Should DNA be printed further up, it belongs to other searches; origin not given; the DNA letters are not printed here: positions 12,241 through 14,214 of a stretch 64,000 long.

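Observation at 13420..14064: Three near-identical 73-aa HTH-like repeats at the C-terminus of a 558-aa orphan protein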

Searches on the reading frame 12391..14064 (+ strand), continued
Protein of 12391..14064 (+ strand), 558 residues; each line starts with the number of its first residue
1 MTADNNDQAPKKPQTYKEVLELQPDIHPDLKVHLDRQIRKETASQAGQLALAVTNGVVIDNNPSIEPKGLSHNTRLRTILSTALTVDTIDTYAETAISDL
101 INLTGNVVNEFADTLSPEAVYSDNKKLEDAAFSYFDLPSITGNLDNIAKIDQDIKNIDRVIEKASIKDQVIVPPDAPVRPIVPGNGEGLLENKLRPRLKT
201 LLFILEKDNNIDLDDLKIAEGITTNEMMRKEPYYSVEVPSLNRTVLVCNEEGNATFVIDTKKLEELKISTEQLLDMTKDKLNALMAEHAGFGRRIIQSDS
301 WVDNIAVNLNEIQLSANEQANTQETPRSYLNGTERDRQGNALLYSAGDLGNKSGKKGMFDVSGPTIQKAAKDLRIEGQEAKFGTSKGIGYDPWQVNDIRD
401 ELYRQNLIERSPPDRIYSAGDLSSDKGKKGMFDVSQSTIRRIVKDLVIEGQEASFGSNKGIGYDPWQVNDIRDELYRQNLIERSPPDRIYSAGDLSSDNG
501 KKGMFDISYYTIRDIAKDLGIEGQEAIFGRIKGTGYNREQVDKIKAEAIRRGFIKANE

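Call 60: search_protein_families(library=padloc, proteins=[window:12391-14064:+, P0018, P0023, P0020], max_evalue=0.1)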
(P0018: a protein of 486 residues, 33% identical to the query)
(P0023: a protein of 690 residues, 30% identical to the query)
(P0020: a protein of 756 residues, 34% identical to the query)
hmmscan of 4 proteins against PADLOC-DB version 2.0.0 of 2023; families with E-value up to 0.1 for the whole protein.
window:12391-14064:+ (558 aa): 0 families

P0018 (486 aa): 0 families

P0023 (690 aa): 4 families
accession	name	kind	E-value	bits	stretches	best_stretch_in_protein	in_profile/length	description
PDLC01044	Csa3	-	0.0046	14.9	0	621-657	139-174/194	Type I-A associated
PDLC04133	mad1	-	0.014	13.7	0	632-654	5-27/60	mads_1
PDLC02356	BstA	-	0.022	11.9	0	408-441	23-54/292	BstA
PDLC01434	CasR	-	0.024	12.5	0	621-657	131-166/191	"CAS-I,CAS-II,CAS-III,CAS-IV,CAS-V,CAS-VI; associated_signaling"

P0020 (756 aa): 0 families

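Call 61: search_protein_families(library=ncbifam, proteins=[window:12391-14064:+, P0018, P0023, P0020], max_evalue=0.1)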
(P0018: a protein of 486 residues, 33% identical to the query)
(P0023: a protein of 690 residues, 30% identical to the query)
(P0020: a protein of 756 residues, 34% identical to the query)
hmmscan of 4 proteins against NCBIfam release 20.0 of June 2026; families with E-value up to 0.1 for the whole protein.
window:12391-14064:+ (558 aa): 1 family
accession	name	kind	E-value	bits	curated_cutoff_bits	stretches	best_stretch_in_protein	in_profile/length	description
TIGR03544.1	DivI1A_domain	domain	0.0021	17.7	22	0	380-397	9-25/34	DivIVA domain-containing protein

P0018 (486 aa): 1 family
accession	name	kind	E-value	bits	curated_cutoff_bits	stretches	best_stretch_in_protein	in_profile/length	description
TIGR01764.1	excise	domain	0.053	13.9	28.8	0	427-449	2-24/49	excisionase family DNA-binding protein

P0023 (690 aa): 3 families
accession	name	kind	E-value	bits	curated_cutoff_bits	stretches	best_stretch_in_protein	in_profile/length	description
TIGR04381.1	HTH_TypR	domain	0.0035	17.3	30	0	638-651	27-40/49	TyrR/PhhR family helix-turn-helix DNA-binding protein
NF008273.0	PRK11050.1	equivalog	0.018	14.7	153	0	638-658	60-80/156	manganese-binding transcriptional regulator MntR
NF050187.1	TransRegBsrAPseudo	equivalog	0.046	12.9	480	0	639-679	29-65/298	LysR family transcriptional regulator BsrA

P0020 (756 aa): 1 family
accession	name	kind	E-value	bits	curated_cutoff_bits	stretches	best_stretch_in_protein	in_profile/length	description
NF038403.1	perm_prefix_1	domain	0.076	12.9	30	0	82-98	17-35/59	permease prefix domain 1-containing protein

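Call 62: find_encoding_contigs(protein=P0004, flank=2500, max_places=2)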
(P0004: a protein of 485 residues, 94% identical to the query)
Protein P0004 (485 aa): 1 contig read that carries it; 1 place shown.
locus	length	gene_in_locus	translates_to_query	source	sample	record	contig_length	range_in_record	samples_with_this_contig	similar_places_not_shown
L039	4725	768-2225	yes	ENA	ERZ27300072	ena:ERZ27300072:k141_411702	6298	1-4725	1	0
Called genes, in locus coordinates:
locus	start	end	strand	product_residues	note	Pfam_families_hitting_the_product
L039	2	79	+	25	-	?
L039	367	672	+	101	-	-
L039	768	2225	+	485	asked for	-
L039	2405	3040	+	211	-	-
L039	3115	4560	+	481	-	PF00133:tRNA-synt_1, PF09334:tRNA-synt_1g, PF00133:tRNA-synt_1, PF01406:tRNA-synt_1e (weak), PF08264:Anticodon_1 (weak)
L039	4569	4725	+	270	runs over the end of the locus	PF01026:TatD_DNase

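Call 63: find_encoding_contigs(protein=P0002, flank=2500, max_places=2)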
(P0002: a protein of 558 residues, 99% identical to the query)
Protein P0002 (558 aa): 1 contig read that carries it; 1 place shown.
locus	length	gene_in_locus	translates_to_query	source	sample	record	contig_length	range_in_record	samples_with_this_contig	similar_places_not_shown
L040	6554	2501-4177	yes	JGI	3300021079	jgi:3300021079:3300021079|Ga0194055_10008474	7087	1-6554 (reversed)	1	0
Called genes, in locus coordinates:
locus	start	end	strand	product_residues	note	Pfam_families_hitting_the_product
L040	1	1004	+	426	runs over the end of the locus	PF00083:Sugar_tr, PF07690:MFS_1, PF12832:MFS_1_like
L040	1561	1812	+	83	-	-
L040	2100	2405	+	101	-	-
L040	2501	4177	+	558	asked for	-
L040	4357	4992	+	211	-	-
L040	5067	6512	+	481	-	PF00133:tRNA-synt_1, PF09334:tRNA-synt_1g, PF00133:tRNA-synt_1, PF01406:tRNA-synt_1e (weak), PF08264:Anticodon_1 (weak)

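Call 64: find_encoding_contigs(protein=P0006, flank=2500, max_places=2)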
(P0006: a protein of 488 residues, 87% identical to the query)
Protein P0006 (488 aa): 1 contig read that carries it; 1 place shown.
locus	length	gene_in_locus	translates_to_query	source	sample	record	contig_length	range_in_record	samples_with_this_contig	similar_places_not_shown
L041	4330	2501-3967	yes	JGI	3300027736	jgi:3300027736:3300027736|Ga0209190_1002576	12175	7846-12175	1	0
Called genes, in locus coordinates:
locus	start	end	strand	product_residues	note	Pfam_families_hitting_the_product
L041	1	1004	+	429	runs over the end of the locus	PF00083:Sugar_tr, PF07690:MFS_1, PF12832:MFS_1_like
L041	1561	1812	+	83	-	-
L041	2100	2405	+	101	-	-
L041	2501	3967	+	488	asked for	-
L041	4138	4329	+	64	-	?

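Call 75: list_cluster_members(proteins=[P0018, P0026, P0021, P0032, P0001])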
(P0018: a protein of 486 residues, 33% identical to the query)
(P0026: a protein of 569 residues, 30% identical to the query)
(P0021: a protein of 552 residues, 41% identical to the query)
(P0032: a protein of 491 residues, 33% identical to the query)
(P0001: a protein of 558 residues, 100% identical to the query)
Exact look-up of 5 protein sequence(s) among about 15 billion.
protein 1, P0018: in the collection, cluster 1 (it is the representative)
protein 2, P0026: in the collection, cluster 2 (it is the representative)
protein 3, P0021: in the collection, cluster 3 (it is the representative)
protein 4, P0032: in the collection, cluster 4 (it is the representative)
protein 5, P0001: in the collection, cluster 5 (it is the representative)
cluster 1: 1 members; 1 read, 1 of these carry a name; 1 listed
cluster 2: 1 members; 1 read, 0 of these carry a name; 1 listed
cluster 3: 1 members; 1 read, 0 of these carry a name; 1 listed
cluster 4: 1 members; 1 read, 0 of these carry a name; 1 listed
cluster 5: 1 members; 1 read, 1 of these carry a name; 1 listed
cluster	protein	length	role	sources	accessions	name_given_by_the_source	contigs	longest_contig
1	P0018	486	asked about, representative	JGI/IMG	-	hypothetical protein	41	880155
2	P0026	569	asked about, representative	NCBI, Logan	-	-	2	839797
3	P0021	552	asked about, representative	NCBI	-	-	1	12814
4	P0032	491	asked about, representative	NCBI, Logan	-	-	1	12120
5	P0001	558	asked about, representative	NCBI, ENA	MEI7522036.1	MAG: hypothetical protein WCJ86_01010 [Candidatus Saccharibacteria bacterium]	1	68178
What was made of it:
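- Tried and rejected: The cluster look-up gave only the query's own accession (call 75).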

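Call 76: find_encoding_contigs(protein=P0026, flank=5000, max_places=2)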
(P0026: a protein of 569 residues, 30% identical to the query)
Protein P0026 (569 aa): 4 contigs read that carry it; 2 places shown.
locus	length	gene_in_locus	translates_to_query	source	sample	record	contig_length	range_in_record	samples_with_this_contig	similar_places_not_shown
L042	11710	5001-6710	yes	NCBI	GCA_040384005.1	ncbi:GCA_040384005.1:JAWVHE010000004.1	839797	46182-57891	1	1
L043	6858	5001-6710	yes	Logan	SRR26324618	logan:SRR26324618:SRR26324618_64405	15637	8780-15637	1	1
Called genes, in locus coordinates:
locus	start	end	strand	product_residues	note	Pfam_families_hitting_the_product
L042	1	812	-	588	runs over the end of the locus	PF02922:CBM_48, PF22019:GlgB_N (weak), PF00128:Alpha-amylase, PF02806:Alpha-amylase_C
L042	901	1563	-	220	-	PF18917:LiaI-LiaF-like_TM1, PF22570:LiaF-TM, PF18917:LiaI-LiaF-like_TM1, PF09922:LiaF-like_C (weak)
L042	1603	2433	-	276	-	PF04228:Zn_peptidase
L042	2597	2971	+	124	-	PF06262:Zincin_1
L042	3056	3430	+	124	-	-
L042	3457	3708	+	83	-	-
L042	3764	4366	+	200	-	-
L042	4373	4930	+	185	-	-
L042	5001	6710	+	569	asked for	PF00392:GntR (faint)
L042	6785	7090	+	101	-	PF00829:Ribosomal_L21p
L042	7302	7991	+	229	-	PF01656:CbiA, PF06564:CBP_BcsQ (faint), PF13614:AAA_31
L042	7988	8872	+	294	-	PF02195:ParB_N, PF17762:HTH_ParB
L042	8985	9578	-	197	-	PF10502:Peptidase_S26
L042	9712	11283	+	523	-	PF03816:LytR_cpsA_psr, PF13399:LytR_C (weak)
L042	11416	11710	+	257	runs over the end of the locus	-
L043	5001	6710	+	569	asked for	PF00392:GntR (faint)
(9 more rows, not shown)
